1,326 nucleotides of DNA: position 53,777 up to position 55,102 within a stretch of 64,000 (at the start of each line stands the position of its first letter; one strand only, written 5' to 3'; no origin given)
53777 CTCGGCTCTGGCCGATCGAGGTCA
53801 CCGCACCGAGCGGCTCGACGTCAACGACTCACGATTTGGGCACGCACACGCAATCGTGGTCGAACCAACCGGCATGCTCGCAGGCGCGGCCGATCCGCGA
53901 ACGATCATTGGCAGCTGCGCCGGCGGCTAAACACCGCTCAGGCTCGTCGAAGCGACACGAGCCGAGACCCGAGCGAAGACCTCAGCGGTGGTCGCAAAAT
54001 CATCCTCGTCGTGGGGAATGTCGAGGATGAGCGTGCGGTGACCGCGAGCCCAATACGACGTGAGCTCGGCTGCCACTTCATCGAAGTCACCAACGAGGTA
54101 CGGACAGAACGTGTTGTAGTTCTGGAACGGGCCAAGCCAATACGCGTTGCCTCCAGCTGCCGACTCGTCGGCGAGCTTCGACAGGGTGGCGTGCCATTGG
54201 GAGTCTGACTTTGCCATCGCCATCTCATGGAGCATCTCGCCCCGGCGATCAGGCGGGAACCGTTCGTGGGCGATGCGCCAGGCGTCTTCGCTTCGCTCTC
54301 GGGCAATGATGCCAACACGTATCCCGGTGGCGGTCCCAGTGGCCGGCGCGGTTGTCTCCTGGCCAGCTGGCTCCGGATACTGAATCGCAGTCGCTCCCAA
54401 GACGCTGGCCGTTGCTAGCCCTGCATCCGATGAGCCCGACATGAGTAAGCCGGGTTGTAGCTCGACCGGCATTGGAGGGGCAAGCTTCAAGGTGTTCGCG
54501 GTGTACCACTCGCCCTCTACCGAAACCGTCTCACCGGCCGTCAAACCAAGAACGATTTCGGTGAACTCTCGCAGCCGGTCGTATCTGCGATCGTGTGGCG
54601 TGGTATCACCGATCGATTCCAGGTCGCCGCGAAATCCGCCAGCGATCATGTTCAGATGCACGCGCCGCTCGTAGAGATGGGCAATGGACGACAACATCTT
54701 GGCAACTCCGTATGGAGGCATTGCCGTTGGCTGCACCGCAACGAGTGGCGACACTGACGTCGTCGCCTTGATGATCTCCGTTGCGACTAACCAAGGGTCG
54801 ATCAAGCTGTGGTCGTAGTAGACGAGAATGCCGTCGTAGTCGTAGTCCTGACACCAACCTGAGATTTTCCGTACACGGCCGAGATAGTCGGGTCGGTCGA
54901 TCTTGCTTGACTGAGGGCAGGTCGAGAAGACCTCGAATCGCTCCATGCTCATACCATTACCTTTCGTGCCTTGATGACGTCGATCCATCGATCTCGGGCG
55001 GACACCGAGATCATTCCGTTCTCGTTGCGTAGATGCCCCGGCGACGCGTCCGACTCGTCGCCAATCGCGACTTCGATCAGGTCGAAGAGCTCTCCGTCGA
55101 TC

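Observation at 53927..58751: Five-gene translationally coupled cassette: stand-alone A domain, carrier protein, GNAT-like protein, formyltransferase and LLM oxidoreductase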

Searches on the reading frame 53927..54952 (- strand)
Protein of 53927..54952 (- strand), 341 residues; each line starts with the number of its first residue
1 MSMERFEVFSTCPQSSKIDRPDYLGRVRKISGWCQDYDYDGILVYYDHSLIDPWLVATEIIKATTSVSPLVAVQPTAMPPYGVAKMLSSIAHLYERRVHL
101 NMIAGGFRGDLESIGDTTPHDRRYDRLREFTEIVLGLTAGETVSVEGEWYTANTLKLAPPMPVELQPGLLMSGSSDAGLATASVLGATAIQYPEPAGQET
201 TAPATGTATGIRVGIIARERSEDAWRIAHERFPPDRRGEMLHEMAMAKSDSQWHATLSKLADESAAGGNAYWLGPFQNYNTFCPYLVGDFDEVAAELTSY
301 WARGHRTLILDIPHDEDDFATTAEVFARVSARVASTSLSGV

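Call 8: search_protein_families(library=pfam, proteins=[window:53927-54952:-], max_evalue=0.01)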
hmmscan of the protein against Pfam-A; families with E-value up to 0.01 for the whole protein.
window:53927-54952:- (341 aa): 1 family
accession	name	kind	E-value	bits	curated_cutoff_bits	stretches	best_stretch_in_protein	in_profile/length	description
PF00296.26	Bac_luciferase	-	1.9e-26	93.6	27.9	1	6-302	3-309/314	Luciferase-like monooxygenase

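Call 9: search_protein_families(library=ncbifam, proteins=[window:53927-54952:-], max_evalue=0.01)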
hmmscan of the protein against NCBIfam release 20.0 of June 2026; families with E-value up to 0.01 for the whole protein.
window:53927-54952:- (341 aa): 11 families
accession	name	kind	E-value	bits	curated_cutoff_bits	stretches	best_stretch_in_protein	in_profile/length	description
NF001939.1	PRK00719.1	subfamily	1e-29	103.5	510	1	27-333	29-350/373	alkanesulfonate monooxygenase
TIGR03565.1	alk_sulf_monoox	equivalog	4.3e-29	101.6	518.2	1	19-327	21-344/346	FMNH2-dependent alkanesulfonate monooxygenase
TIGR04021.1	LLM_DMSO2_sfnG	equivalog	7.7e-19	68.3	382.95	1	56-183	66-194/350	dimethylsulfone monooxygenase SfnG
TIGR03612.1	RutA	equivalog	7.7e-10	38.8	498.3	1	44-183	59-198/355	pyrimidine utilization protein A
TIGR03860.1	FMN_nitrolo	subfamily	3e-09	36.2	279.7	1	50-137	70-159/422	NtaA/DmoA family FMN-dependent monooxygenase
TIGR03619.1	F420_Rv2161c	subfamily_domain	1.5e-08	34.5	166.9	1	49-236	42-218/247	TIGR03619 family F420-dependent LLM class oxidoreductase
TIGR03560.1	F420_Rv1855c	subfamily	2.2e-06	27.6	231.4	1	51-174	50-175/227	TIGR03560 family F420-dependent LLM class oxidoreductase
TIGR04465.1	ArgArg_F420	equivalog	3.4e-06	26.4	470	1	48-165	92-212/364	F420-dependent hydroxymycolic acid dehydrogenase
TIGR03885.1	flavin_revert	hypoth_equivalog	0.0019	17.4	398.7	1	61-148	57-144/315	TIGR03885 family FMN-dependent LLM class oxidoreductase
TIGR03564.1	F420_MSMEG_4879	subfamily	0.0059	16.3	234.25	0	118-182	90-153/265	TIGR03564 family F420-dependent LLM class oxidoreductase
TIGR03554.1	F420_G6P_DH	equivalog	0.0062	15.6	420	0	78-153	79-156/331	glucose-6-phosphate dehydrogenase (coenzyme-F420)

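Call 27: search_solved_structures(query=window:53927-54952:-, show_alignments=1, max_evalue=0.001)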
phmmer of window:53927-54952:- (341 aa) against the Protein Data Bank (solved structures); distinct sequences matched with E-value up to 0.001: 14.
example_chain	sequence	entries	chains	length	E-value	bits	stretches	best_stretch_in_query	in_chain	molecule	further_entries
7jv3_A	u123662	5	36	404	1.4e-20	77.1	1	20-334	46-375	Alkanesulfonate monooxygenase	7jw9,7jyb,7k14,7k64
1m41_A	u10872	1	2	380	5e-20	75.3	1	20-322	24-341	FMNH2-dependent alkanesulfonate monooxygenase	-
1nqk_A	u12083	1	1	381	5e-20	75.3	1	20-322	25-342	Alkanesulfonate monooxygenase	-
8t0u_A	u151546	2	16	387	1.9e-11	47.1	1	59-181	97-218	FMNH(2)-dependent dimethylsulfone monooxygenase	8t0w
3rao_A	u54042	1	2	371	9.6e-11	44.8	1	51-174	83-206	Putative Luciferase-like Monooxygenase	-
7oh2_A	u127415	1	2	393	4.6e-09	39.2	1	63-315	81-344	Alkanesulfonate monooxygenase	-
6sgg_AAA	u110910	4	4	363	5.1e-09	39.1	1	40-184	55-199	Pyrimidine monooxygenase RutA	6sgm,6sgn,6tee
6sgl_AAA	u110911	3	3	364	5.2e-09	39.1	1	40-184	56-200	Pyrimidine monooxygenase RutA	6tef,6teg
5wan_A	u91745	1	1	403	6.8e-09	38.7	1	40-184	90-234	Pyrimidine monooxygenase RutA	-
7olf_A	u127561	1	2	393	1e-08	38.1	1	67-316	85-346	Methanesulfonate sulfonatase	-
8vw6_A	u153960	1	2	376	3.4e-06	29.8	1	49-212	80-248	Alkanesulfonate monooxygenase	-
5w48_A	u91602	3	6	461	2e-05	27.3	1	48-140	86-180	Riboflavin Lyase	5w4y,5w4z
9fp4_A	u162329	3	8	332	0.0002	24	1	48-165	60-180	F420-dependent hydroxymycolic acid dehydrogenase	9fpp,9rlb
5dqp_A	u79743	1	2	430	0.00037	23.1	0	51-137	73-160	EDTA monooxygenase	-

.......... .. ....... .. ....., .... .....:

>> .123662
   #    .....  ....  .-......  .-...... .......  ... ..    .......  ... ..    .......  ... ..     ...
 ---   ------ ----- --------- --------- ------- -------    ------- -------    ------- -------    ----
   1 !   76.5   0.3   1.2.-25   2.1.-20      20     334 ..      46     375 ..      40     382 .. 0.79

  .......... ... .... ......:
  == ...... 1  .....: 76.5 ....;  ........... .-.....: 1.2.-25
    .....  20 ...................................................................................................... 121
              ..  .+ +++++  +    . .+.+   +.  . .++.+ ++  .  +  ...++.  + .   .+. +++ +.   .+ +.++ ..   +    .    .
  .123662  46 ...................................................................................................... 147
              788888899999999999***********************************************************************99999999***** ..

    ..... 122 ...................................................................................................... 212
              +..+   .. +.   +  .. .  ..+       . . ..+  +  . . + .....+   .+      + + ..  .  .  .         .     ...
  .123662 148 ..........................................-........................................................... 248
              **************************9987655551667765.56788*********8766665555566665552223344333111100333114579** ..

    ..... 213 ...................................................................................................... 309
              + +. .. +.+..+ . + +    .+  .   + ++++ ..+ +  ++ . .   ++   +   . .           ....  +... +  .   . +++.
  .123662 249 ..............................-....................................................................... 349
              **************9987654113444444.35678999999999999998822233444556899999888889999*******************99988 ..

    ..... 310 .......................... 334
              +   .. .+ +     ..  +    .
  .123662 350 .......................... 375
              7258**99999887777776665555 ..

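Call 87: search_dna_similar(query=window:53927-54952:-, collection=plasmids, mode=protein, max_evalue=1e-20, max_rows=10)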
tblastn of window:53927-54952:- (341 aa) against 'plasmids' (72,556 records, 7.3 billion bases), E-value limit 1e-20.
Records with a match: 9; places in all: 9; records where one place covers at least 80% of the query: 9.
Best place of each record, by identity: <60% 9.
By first word of the organism name: Tritonibacter 3; Streptomyces 3; Rhizobium 1; Gemmobacter 1; Priestia 1.
By predicted mobility (MOB-suite, as given by PLSDB): non-mobilizable 8; conjugative 1.
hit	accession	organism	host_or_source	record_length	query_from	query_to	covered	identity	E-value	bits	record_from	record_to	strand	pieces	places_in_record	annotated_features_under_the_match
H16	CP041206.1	Rhizobium sp. NIBRBAC000502774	Genome assembly,Coal mine soil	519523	8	326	94%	45.8%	2e-82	279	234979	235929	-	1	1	LLM class flavin-dependent oxidoreductase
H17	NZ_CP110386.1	Tritonibacter mobilis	-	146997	5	319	92%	45.0%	2e-75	259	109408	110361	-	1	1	LLM class flavin-dependent oxidoreductase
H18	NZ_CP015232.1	Tritonibacter mobilis F1926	cell culture,seawater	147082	5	319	92%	45.0%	2e-75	259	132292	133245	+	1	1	LLM class flavin-dependent oxidoreductase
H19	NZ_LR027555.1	Tritonibacter mobilis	sea water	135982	5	319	92%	45.0%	3e-75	259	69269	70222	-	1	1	LLM class flavin-dependent oxidoreductase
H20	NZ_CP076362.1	Gemmobacter fulvus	cell culture,Anabaena culture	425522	6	319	92%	44.1%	7e-73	252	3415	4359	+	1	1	LLM class flavin-dependent oxidoreductase | tryptophan 7-halogenase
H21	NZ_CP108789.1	Streptomyces sp. NBC_00887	-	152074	8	319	91%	40.4%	1e-61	219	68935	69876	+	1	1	LLM class flavin-dependent oxidoreductase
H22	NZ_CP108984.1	Streptomyces sp. NBC_00726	-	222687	8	319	91%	40.1%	4e-63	224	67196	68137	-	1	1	LLM class flavin-dependent oxidoreductase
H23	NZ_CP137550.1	Streptomyces sp. N50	Selaginella tamariscina,cell ...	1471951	1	332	97%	31.4%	1e-41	162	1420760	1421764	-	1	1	record has no annotation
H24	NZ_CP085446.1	Priestia megaterium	single cell,soil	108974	20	333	92%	27.6%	7e-23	107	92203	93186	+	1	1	LLM class flavin-dependent oxidoreductase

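Call 88: get_annotated_region(hit=H17, flank=8000)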
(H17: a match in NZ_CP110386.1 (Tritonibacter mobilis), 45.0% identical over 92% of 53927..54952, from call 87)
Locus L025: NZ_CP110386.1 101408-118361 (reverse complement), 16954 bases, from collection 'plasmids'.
description: Tritonibacter mobilis strain A3R06 plasmid p3, complete sequence
organism: Tritonibacter mobilis (NCBI taxid 379347)
taxonomy: Bacteria; Pseudomonadota; Alphaproteobacteria; Rhodobacterales; Paracoccaceae; Tritonibacter; Tritonibacter mobilis
host: -; source: -; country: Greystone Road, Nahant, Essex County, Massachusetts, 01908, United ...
typing (MOB-suite, as given by PLSDB): non-mobilizable; replicon rep_cluster_508
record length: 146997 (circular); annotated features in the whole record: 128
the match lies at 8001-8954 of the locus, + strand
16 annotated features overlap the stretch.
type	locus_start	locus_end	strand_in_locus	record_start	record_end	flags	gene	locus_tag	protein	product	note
CDS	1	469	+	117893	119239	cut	-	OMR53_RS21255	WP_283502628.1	cytochrome P450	-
CDS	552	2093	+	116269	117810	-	-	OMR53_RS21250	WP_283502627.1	AMP-binding protein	-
CDS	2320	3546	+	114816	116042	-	-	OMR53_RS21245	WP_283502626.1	efflux RND transporter periplasmic adaptor subunit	GO:0006810 - transport [Evidence IEA]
CDS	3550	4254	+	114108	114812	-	-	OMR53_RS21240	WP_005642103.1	ABC transporter ATP-binding protein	-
CDS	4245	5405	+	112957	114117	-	-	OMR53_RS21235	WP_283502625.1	FtsX-like permease family protein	-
CDS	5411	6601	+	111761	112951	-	-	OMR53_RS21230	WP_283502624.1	FtsX-like permease family protein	-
CDS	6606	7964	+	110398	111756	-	-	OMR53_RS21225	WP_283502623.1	hypothetical protein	-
CDS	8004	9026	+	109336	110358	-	-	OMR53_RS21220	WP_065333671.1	LLM class flavin-dependent oxidoreductase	-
CDS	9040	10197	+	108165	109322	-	-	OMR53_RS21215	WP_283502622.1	acyl-CoA dehydrogenase family protein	-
CDS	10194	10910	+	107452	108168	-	-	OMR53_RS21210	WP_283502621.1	4'-phosphopantetheinyl transferase superfamily protein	-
CDS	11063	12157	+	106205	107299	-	-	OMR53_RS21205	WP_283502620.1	AraC family transcriptional regulator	-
CDS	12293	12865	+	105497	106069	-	-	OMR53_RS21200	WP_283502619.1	hypothetical protein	-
CDS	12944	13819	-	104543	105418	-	-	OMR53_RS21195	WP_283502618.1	2-oxo acid dehydrogenase subunit E2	-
CDS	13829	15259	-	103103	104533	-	-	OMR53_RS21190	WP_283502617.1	NAD-dependent succinate-semialdehyde dehydrogenase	-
CDS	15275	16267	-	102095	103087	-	-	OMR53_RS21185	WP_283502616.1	biotin/lipoyl-containing protein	-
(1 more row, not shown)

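Call 89: get_annotated_region(hit=H20, flank=8000)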
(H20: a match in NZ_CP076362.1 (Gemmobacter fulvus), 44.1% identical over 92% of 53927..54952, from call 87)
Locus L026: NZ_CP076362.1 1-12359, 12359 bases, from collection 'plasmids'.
description: Gemmobacter fulvus strain con5 plasmid p1, complete sequence
organism: Gemmobacter fulvus (NCBI taxid 2840474)
taxonomy: Bacteria; Pseudomonadota; Alphaproteobacteria; Rhodobacterales; Paracoccaceae; Gemmobacter; Gemmobacter fulvus
host: -; source: cell culture,Anabaena culture; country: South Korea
typing (MOB-suite, as given by PLSDB): non-mobilizable
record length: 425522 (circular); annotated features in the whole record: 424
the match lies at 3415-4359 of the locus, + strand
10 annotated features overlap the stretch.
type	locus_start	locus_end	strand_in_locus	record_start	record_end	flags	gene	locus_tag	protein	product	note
CDS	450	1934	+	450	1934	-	-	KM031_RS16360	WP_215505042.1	AMP-binding protein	-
CDS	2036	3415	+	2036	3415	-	-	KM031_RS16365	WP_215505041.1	tryptophan 7-halogenase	-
CDS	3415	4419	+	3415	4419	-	-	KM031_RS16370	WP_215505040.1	LLM class flavin-dependent oxidoreductase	-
CDS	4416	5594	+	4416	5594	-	-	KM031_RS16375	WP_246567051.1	acyl-CoA dehydrogenase family protein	-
CDS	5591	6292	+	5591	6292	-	-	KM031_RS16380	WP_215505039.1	4'-phosphopantetheinyl transferase superfamily protein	-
CDS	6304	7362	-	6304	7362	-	torT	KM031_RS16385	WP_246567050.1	TMAO reductase system periplasmic protein TorT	-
CDS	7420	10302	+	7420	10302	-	-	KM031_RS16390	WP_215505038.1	ATP-binding protein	-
CDS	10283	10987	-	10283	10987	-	-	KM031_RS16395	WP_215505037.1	response regulator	GO:0000160 - phosphorelay signal transduction system [Evidence IEA]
CDS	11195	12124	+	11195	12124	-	-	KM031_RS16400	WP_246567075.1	ABC transporter substrate-binding protein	-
CDS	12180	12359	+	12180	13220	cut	-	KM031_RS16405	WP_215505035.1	ATP-binding cassette domain-containing protein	-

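Call 90: get_annotated_region(hit=H21, flank=8000)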
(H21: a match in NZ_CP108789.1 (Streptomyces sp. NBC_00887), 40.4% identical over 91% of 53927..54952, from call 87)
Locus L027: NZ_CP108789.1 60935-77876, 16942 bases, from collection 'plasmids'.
description: Streptomyces sp. NBC_00887 plasmid unnamed1, complete sequence
organism: Streptomyces sp. NBC_00887 (NCBI taxid 2975859)
taxonomy: Bacteria; Actinomycetota; Actinomycetes; Kitasatosporales; Streptomycetaceae; Streptomyces; Streptomyces sp. NBC 00887
host: -; source: -; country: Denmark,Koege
typing (MOB-suite, as given by PLSDB): non-mobilizable; replicon rep_cluster_1915
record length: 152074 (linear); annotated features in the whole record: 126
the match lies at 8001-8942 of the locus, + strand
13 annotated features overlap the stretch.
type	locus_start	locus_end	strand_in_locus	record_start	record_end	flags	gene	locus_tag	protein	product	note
CDS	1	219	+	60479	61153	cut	-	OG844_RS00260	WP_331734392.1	aspartate/glutamate racemase family protein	GO:0006807 - nitrogen compound metabolic process [Evidence IEA]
CDS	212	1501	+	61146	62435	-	-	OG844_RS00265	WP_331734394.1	PLP-dependent aminotransferase family protein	-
CDS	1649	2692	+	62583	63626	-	hppD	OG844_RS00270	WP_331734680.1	4-hydroxyphenylpyruvate dioxygenase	GO:0006559 - L-phenylalanine catabolic process [Evidence IEA]; GO:0006572 - tyrosine catabolic process [Evidence IEA]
CDS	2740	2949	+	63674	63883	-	-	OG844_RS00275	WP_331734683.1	MbtH family protein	-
CDS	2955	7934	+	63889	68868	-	-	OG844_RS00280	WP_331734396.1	amino acid adenylation domain-containing protein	-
CDS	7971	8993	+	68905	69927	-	-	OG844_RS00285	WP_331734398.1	LLM class flavin-dependent oxidoreductase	-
CDS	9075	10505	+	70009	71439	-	-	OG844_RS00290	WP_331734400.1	tryptophan 7-halogenase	-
CDS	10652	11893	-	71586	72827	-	-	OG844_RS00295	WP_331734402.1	cytochrome P450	-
CDS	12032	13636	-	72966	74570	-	-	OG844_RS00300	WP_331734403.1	NAD(P)/FAD-dependent oxidoreductase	-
CDS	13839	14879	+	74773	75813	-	-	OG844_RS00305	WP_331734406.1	alpha/beta fold hydrolase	-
CDS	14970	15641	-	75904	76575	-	-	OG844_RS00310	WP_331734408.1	DUF899 domain-containing protein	-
CDS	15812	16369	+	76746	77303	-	-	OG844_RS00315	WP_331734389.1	phosphopantetheine-binding protein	-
CDS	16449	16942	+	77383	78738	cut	-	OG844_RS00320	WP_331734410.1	condensation domain-containing protein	-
